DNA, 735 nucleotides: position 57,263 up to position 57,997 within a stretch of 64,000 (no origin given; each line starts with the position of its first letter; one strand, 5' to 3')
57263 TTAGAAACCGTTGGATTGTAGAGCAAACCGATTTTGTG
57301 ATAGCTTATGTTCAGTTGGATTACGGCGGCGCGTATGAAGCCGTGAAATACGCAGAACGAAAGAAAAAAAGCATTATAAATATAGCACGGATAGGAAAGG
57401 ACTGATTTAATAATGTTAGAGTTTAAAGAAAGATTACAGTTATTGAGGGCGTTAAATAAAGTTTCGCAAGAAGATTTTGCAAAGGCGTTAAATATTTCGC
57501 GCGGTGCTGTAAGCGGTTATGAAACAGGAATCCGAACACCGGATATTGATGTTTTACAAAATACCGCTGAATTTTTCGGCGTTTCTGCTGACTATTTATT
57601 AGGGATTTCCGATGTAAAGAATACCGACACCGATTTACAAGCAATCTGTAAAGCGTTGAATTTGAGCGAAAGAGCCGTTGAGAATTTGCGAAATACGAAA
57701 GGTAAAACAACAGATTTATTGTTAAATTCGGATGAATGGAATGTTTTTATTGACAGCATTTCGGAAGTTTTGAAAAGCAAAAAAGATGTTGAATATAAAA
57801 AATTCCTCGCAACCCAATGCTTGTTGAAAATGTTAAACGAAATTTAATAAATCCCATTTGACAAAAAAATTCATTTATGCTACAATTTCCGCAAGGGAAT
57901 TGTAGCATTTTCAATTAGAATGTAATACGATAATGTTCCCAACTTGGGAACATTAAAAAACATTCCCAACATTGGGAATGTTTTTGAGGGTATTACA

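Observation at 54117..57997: Cargo module bracketed by ~76-bp structured direct repeats: RadC-JAB, a kinase-like membrane protein, a PG-binding protein and SLOG + XRE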

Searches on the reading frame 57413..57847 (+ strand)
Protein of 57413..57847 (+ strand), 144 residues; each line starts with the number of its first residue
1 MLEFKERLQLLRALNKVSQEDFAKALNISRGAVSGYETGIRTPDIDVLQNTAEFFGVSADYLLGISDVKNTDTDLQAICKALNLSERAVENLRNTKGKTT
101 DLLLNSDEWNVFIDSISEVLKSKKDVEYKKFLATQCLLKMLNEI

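Call 8: search_protein_families(library=pfam, proteins=[window:57413-57847:+], max_evalue=0.1)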
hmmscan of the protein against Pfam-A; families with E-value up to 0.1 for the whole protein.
window:57413-57847:+ (144 aa): 12 families
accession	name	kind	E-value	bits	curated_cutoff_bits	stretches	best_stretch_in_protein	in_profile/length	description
PF01381.28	HTH_3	-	1.5e-15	57.4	23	1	9-62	2-55/55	Helix-turn-helix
PF13560.12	HTH_31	-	3.1e-10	40.6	27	1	6-60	4-59/64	Helix-turn-helix domain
PF12844.13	HTH_19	-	5.3e-08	33.1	30.2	1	6-63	2-59/64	Helix-turn-helix domain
PF13443.12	HTH_26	-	5.8e-06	26.9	22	1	7-58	1-53/63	Cro/C1-type HTH DNA-binding domain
PF08279.18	HTH_11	-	0.00014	22.1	25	1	8-34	6-33/55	HTH domain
PF13384.12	HTH_23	-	0.00019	21.6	24.6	0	4-34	4-35/50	Homeodomain-like domain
PF08281.18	Sigma70_r4_2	-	0.00095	19.2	25.7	0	10-33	20-43/54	Sigma-70, region 4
PF13518.12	HTH_28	-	0.0014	19.1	25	0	6-35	1-31/52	Helix-turn-helix domain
PF03258.20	Baculo_FP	-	0.024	15.2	24.7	1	55-97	7-40/85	Baculovirus FP protein domain 1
PF04545.22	Sigma70_r4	-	0.035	14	24.1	0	11-34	15-38/50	Sigma-70, region 4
PF15943.11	YdaS_toxin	-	0.046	14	30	0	18-36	10-28/65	Bacterial toxin YdaS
PF13762.11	MNE1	-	0.084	13.4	22.7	0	98-142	5-49/143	Mitochondrial splicing apparatus component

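Call 9: search_protein_families(library=padloc, proteins=[window:57413-57847:+], max_evalue=0.1)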
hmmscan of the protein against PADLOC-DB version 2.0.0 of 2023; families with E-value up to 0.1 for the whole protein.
window:57413-57847:+ (144 aa): 19 families
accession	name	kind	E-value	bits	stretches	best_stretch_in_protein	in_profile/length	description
PDLC02926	HTH_VI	-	7.5e-11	40.2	1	4-72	2-70/92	-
PDLC03954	RmrA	-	1.2e-09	35.7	1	6-73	13-80/380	-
PDLC03945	RmrA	-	2.6e-09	34.7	1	6-78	5-78/394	-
PDLC03952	RmrA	-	1.9e-08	31.6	1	6-61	25-80/395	-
PDLC03951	RmrA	-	5.4e-08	30.2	1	6-64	11-69/400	-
PDLC04142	capH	-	1.1e-07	30.8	1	4-93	7-92/103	capH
PDLC03944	RmrA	-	2.8e-07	27.9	1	6-80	9-85/384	-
PDLC03665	Control_protein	-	2.6e-06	25.6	1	3-69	8-75/77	control protein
PDLC03949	RmrA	-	4.9e-06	23.7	1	6-64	5-63/363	-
PDLC03947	RmrA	-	3.6e-05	20.8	1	6-67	14-75/383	-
PDLC03956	RmrA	-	9.7e-05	19.6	1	7-68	12-74/399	-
PDLC04775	PDC-M69A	-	0.00016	20.2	1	15-80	19-84/113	-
PDLC03955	RmrA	-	0.00021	18.7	1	6-62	23-79/371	-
PDLC03943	RmrA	-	0.00021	18.5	1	7-62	6-61/370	-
PDLC03948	RmrA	-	0.00081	16.4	1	6-72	11-77/397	-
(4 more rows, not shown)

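Call 22: find_encoding_contigs(protein=window:57413-57847:+, flank=10000, max_places=10)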
Protein window:57413-57847:+ (144 aa): 4 contigs read that carry it; 4 places shown.
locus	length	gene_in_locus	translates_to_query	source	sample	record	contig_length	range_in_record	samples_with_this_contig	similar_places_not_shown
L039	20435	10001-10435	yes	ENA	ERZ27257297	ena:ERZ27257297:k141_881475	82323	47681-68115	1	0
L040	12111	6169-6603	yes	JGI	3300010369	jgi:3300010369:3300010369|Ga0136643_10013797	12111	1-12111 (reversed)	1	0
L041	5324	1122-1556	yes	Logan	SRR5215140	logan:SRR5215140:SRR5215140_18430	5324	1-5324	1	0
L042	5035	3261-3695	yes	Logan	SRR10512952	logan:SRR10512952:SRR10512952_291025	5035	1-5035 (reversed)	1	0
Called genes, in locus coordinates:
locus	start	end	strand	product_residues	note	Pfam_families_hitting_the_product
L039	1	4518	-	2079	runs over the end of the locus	PF09479:Flg_new, PF00395:SLH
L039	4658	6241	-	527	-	PF00239:Resolvase, PF07508:Recombinase, PF13408:Zn_ribbon_recom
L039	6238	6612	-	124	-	PF13560:HTH_31, PF01381:HTH_3, PF12844:HTH_19 (weak)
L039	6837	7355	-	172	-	PF04002:RadC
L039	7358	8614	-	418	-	-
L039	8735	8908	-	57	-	-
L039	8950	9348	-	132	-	PF01471:PG_binding_1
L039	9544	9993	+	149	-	-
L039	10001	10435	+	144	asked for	PF12844:HTH_19, PF13560:HTH_31, PF01381:HTH_3, PF13443:HTH_26 (faint)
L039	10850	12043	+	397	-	PF01076:Mob_Pre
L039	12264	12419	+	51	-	-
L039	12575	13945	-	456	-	PF12728:HTH_17 (weak)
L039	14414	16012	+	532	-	PF07833:Cu_amine_oxidN1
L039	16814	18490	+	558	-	PF00395:SLH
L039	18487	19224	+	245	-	PF14478:DUF4430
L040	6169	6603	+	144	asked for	PF12844:HTH_19, PF13560:HTH_31, PF01381:HTH_3, PF13443:HTH_26 (faint)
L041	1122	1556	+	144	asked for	PF12844:HTH_19, PF13560:HTH_31, PF01381:HTH_3, PF13443:HTH_26 (faint)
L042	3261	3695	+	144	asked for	PF12844:HTH_19, PF13560:HTH_31, PF01381:HTH_3, PF13443:HTH_26 (faint)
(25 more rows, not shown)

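Call 68: search_protein_families(library=ncbifam, proteins=[window:57413-57847:+], max_evalue=0.01)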
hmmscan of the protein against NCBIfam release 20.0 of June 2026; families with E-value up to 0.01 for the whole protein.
window:57413-57847:+ (144 aa): 10 families
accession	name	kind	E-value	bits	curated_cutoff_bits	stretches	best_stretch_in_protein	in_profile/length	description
NF041951.1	phage_RstR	subfamily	2.6e-15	56.6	80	1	3-82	2-81/108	RstR family transcriptional repressor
NF052239.1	antitox_spr1629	equivalog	4.8e-09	35.8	335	1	6-78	5-78/377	spr1629 family repressor/antitoxin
NF041575.1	antitoxPezA_Strep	equivalog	0.00014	21.9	290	1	7-92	5-90/158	type II toxin-antitoxin system antitoxin PezA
NF003162.0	PRK04140.1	equivalog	0.00014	21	263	1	7-75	130-198/317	transcriptional regulator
NF047948.1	male_kill_WMK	equivalog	0.00022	20.8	300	1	7-73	166-233/300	WO male-killing family protein Wmk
NF007257.0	PRK09706.1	subfamily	0.00041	20.2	101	1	4-93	6-94/135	transcriptional repressor DicA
NF038139.1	Reg_Aceta_RamB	equivalog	0.00052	18.8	700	1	7-64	6-63/465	acetate metabolism transcriptional regulator RamB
TIGR03070.1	couple_hipB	subfamily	0.0017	18.2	71.65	1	11-57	10-56/58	type II toxin-antitoxin system Y4mF family antitoxin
TIGR03830.1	CxxCG_CxxCG_HTH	subfamily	0.0029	17.4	61.8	0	8-43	70-105/127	type II TA system antitoxin MqsA family protein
NF006015.0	PRK08154.1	subfamily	0.0052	16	204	1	3-86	30-111/314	anaerobic benzoate catabolism transcriptional regulator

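Call 69: search_protein_families(library=phrogs, proteins=[window:57413-57847:+], max_evalue=0.001)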
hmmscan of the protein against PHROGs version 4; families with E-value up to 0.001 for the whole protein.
window:57413-57847:+ (144 aa): 18 families
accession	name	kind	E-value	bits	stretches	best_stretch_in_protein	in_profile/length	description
phrog_8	-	transcription regulation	4.5e-24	86.5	1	1-89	74-215/346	transcriptional regulator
phrog_4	-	transcription regulation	6.7e-13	49.4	1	1-83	134-205/400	transcriptional repressor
phrog_2967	-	transcription regulation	3.6e-12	47.3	1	3-82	10-90/225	transcriptional regulator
phrog_3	-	transcription regulation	7.4e-12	46.7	1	1-79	86-163/430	transcriptional repressor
phrog_2328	-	transcription regulation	4.8e-11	43.6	1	3-67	15-79/128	transcriptional repressor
phrog_1373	-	transcription regulation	1.7e-09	38.9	1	3-95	63-155/166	transcriptional regulator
phrog_2439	-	transcription regulation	2.8e-09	37.3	1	6-66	10-70/367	transcriptional regulator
phrog_5823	-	transcription regulation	2.3e-07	31.3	1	3-83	6-92/404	transcriptional regulator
phrog_2104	-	unknown function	2.3e-06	28.8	1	6-45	42-81/103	-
phrog_34939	-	unknown function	4.1e-06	27.6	1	5-105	11-111/280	-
phrog_1124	-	transcription regulation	5e-06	27.2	1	8-55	7-59/177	transcriptional regulator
phrog_7241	-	transcription regulation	6e-06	27.3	1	7-63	65-121/122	transcriptional regulator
phrog_7396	-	unknown function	7.3e-06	26.8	1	13-73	25-88/227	-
phrog_147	-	transcription regulation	3.2e-05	25.2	0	3-52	4-54/100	transcriptional regulator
phrog_1994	-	DNA, RNA and nucleotide metabolism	4.2e-05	24.5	1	6-77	2-72/170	DNA binding protein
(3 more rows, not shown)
